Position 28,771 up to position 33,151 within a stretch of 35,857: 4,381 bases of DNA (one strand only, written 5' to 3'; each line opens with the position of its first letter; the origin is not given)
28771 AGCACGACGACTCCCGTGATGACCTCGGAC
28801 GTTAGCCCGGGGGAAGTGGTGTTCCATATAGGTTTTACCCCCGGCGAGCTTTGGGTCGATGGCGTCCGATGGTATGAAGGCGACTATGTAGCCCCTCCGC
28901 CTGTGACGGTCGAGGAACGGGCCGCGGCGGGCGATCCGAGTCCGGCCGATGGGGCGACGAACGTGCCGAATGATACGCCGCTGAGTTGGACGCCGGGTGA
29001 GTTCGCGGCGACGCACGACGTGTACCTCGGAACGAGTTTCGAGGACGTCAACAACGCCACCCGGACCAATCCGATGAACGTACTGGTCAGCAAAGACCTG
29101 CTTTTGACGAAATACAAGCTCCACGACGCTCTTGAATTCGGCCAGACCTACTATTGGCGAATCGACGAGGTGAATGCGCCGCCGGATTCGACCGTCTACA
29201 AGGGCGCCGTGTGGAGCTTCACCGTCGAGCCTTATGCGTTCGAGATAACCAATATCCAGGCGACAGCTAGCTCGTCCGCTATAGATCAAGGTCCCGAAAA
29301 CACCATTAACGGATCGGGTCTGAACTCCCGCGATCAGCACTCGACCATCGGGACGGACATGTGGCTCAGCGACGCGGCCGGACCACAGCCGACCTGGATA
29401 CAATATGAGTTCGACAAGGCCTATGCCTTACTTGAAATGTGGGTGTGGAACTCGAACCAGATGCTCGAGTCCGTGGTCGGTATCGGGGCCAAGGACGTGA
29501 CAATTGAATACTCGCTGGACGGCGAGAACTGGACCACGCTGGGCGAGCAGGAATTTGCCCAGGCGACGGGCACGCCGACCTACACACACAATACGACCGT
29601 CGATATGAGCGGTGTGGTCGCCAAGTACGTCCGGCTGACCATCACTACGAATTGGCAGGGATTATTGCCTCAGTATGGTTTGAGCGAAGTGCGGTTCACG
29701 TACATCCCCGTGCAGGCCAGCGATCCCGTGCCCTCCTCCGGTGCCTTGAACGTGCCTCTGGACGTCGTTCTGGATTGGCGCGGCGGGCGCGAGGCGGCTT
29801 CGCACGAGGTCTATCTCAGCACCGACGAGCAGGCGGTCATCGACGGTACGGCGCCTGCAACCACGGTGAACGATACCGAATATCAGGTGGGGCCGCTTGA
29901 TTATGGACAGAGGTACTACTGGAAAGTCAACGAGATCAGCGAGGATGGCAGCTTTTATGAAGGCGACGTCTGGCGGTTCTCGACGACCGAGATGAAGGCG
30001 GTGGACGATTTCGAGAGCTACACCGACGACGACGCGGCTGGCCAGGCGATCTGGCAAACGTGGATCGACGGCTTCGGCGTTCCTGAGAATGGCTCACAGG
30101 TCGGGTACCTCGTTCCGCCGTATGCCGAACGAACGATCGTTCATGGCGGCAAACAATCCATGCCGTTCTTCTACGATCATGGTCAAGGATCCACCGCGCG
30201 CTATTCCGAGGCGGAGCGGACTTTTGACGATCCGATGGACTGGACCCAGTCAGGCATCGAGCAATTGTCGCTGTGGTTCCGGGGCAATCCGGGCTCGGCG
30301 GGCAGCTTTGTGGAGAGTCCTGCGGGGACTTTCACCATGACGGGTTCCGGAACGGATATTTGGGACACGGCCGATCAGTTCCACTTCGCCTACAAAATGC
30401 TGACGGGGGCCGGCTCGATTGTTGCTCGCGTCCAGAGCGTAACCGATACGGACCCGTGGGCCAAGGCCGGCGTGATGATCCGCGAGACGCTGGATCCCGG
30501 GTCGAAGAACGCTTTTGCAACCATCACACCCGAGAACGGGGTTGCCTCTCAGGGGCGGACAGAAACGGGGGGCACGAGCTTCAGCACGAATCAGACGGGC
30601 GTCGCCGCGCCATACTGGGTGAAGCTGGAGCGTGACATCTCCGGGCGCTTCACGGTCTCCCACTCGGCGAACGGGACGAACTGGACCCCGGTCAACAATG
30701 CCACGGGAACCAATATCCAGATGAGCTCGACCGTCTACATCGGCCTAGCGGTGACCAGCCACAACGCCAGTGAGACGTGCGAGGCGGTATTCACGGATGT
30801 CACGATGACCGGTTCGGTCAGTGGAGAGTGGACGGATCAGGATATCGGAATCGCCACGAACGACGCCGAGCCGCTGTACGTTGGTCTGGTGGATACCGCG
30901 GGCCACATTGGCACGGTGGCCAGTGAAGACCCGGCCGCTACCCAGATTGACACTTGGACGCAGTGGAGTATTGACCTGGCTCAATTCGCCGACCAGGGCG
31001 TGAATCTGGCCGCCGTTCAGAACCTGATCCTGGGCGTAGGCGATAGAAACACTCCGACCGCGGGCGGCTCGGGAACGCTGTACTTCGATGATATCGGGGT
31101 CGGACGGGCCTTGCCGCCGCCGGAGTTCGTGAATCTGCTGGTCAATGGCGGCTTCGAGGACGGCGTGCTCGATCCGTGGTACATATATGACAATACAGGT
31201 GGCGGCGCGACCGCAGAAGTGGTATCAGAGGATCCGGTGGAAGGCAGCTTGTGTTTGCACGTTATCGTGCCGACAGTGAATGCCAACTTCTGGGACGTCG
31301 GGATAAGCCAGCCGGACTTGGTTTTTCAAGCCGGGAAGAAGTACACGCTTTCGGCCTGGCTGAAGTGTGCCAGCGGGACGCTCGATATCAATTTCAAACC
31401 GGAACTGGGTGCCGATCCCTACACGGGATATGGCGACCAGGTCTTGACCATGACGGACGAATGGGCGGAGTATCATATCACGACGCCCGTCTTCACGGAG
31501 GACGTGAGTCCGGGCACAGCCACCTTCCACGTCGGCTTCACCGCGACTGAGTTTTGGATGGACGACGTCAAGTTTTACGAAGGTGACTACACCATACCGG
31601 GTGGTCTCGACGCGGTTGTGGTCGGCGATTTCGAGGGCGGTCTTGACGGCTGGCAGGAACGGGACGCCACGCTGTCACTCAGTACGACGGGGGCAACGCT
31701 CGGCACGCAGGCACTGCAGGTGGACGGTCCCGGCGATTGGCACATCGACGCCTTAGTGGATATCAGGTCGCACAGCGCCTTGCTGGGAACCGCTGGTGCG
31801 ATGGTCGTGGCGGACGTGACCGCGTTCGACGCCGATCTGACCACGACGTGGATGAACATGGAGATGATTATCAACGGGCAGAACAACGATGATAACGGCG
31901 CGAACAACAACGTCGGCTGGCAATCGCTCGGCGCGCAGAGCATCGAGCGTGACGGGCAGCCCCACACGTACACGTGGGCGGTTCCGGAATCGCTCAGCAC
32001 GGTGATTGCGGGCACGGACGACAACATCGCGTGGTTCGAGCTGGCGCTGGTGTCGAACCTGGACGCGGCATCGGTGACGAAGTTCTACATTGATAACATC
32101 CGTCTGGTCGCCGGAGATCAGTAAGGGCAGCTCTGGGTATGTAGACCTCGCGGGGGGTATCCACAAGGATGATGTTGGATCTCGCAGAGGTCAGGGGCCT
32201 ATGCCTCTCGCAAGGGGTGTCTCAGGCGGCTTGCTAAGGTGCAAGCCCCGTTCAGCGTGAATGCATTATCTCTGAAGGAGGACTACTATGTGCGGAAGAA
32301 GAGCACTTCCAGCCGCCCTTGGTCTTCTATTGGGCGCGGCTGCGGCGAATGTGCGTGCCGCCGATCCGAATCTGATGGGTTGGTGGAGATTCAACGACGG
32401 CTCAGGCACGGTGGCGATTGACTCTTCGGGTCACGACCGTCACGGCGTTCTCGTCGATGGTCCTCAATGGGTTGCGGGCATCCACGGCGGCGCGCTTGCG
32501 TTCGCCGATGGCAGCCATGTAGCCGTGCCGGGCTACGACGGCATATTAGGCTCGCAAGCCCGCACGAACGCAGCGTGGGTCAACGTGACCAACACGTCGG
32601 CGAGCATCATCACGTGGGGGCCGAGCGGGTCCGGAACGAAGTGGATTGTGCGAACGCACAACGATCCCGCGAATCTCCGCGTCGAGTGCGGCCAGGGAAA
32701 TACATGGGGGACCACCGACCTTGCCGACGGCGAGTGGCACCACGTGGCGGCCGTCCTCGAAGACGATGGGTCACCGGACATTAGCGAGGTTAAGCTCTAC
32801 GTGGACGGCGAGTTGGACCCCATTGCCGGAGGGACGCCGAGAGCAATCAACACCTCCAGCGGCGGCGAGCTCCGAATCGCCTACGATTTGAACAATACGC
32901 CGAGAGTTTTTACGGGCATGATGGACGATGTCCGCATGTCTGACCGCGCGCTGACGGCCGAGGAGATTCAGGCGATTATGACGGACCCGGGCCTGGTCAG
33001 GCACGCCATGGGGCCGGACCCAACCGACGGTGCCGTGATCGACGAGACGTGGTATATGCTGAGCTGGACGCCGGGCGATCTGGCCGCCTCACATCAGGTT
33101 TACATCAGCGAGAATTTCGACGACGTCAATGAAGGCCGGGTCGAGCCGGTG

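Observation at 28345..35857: Tandem trio of giant secreted proteins made only of binding-type modules (CBM, LamG, discoidin, PA14, ConA-like) with no recognisable catalytic domain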

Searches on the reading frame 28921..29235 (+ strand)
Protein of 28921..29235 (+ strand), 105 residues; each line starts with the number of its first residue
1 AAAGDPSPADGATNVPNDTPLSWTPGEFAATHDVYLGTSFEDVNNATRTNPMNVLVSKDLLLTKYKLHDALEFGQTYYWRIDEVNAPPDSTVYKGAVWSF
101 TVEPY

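Call 63: search_solved_structures(query=A2, max_evalue=10, show_alignments=1)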
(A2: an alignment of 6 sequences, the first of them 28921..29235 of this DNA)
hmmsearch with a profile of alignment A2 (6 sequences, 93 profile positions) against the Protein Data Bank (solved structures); distinct sequences matched with E-value up to 10: 18.
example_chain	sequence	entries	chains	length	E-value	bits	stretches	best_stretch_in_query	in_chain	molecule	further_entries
8q6t_I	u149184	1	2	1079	4.4e-07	33.2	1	16-78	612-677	Titin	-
8g4l_bm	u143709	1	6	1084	0.00096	22.5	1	14-76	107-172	Titin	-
3lpw_A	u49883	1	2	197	0.0039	20.5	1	14-77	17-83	A77-A78 domain from Titin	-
8oty_A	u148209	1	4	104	0.021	18.1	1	15-78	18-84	Titin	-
3mpc_A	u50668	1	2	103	0.061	16.7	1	17-78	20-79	Fn3-like protein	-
1uem_A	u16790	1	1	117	0.13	15.7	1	12-78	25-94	KIAA1568 Protein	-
6mfa_A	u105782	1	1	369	0.23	14.8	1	6-78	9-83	Fibronectin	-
5j7k_A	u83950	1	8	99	0.56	13.6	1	15-78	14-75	FN3con-a-lys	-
1x5k_A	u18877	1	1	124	0.58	13.5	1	16-78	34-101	Neogenin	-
6n9m_A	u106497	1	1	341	0.63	13.4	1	10-54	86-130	Adenosine deaminase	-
4u3h_A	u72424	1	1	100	0.84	13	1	15-78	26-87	FN3con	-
8oiy_A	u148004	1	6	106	0.86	13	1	14-78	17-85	Titin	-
4o00_A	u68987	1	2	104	0.95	12.9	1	15-78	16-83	Titin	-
8b9z_P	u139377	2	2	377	1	12.8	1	23-53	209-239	NADH dehydrogenase (Ubiquinone) 39 kDa subunit, isoform A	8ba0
8esw_A9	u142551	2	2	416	1.2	12.6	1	23-53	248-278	NADH dehydrogenase (Ubiquinone) 39 kDa subunit, isoform A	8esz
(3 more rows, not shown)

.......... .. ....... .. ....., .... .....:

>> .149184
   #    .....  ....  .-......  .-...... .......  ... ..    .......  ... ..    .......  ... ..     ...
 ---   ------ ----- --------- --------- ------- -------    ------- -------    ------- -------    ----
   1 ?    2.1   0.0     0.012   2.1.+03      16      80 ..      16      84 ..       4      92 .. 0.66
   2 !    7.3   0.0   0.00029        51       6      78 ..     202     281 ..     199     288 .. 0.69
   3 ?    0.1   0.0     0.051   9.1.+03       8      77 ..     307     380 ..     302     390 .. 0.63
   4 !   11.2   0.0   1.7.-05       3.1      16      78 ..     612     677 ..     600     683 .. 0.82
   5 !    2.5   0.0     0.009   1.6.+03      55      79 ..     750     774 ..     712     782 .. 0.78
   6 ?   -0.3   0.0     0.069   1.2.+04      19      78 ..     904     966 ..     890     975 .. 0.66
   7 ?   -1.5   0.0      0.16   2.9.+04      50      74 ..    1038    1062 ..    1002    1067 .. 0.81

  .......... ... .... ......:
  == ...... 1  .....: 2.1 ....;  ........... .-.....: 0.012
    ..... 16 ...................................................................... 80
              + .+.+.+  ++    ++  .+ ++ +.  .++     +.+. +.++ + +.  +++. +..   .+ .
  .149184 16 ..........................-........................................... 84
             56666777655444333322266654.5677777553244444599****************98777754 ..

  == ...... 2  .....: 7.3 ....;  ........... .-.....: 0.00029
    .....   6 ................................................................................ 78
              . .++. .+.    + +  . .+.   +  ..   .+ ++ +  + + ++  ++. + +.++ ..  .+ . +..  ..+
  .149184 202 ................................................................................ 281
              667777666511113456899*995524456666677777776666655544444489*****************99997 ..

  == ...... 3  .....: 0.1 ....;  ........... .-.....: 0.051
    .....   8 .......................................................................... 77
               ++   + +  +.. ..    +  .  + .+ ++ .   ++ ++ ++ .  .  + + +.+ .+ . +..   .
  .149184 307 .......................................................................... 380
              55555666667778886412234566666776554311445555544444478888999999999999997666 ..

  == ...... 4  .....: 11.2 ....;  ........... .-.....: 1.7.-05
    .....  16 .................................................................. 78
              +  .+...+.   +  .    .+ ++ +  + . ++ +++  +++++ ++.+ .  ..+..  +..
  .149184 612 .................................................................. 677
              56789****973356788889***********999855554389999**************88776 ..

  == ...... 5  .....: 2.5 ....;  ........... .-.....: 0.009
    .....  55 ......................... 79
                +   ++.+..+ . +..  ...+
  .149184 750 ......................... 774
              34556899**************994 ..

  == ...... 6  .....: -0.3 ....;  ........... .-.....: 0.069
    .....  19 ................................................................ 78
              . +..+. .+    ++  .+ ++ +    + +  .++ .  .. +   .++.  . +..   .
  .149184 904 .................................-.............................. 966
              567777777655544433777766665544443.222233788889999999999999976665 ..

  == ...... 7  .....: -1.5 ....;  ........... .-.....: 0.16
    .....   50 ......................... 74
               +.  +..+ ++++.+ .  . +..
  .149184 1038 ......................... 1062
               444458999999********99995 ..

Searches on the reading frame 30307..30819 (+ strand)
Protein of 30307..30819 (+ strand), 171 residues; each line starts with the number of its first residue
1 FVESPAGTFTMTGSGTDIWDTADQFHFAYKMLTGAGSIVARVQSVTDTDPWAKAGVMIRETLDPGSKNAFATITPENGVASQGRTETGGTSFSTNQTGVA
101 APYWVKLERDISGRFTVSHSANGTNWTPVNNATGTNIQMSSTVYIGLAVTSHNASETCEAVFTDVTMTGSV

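Call 59: search_solved_structures(query=window:30307-30819:+, max_evalue=1, show_alignments=1)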
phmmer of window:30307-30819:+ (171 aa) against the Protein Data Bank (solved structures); distinct sequences matched with E-value up to 1: 3.
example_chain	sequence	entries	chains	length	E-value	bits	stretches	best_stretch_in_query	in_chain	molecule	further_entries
3qsz_A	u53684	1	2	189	0.44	13.8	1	24-104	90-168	STAR-related lipid transfer protein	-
1huq_A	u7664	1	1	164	0.58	13.4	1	16-73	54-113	RAB5C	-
1z07_A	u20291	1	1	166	0.63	13.3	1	16-73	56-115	Ras-related protein Rab-5C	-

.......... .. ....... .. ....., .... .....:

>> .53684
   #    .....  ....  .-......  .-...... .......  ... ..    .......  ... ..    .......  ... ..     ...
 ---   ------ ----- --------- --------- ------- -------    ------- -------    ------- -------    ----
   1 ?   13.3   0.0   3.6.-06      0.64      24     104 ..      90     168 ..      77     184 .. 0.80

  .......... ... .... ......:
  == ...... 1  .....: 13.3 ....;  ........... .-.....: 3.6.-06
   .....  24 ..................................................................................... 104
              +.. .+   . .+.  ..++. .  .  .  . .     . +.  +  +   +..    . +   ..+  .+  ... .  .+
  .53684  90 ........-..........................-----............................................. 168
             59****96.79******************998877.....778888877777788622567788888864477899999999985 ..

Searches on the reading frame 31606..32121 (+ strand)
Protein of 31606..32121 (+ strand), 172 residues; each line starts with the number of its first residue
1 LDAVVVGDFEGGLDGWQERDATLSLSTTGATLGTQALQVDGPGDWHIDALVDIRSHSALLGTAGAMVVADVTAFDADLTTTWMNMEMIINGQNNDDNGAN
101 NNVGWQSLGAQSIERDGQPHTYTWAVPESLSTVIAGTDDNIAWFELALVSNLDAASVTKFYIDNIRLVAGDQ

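Call 20: search_solved_structures(query=window:31606-32121:+, max_evalue=10, show_alignments=1)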
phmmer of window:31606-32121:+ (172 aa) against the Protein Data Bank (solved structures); distinct sequences matched with E-value up to 10: 5.
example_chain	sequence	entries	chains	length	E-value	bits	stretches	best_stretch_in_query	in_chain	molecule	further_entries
3o6o_A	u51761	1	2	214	0.043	17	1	78-165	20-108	Heat shock protein 83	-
3omu_A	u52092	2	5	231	0.047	16.9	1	78-165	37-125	Heat shock protein 83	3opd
4x9l_A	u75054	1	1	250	0.3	14.2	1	78-163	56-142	Heat shock protein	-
2xcm_A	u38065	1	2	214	0.35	14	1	78-163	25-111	CYTOSOLIC HEAT SHOCK PROTEIN 90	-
2jki_A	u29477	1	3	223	0.46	13.7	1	78-163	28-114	CYTOSOLIC HEAT SHOCK PROTEIN 90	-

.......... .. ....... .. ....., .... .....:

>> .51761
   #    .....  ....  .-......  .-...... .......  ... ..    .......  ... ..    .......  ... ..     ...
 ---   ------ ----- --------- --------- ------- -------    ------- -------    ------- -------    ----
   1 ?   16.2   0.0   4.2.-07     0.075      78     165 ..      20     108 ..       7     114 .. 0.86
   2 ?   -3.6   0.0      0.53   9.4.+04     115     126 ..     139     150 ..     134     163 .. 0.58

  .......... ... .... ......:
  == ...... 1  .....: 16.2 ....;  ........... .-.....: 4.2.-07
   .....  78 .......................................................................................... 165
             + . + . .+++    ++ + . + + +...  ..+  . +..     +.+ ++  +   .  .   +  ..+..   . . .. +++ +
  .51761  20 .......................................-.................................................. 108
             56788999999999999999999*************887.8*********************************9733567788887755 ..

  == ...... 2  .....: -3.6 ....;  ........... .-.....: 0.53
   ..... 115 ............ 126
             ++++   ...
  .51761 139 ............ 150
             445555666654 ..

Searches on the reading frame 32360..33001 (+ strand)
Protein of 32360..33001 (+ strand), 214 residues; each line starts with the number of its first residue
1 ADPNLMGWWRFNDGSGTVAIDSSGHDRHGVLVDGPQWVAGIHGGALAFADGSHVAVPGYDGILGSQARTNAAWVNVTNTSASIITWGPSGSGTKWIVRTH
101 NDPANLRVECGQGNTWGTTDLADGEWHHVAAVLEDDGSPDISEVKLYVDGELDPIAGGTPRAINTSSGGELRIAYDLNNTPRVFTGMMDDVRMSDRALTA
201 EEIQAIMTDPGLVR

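Call 60: search_solved_structures(query=window:32360-33001:+, max_evalue=0.01)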
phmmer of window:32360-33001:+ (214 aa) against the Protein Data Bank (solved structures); distinct sequences matched with E-value up to 0.01: 1.
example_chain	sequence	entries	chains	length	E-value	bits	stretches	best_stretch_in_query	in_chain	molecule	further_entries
4qvs_A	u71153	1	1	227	4.6e-08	35.9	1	7-206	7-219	S-layer domain-containing protein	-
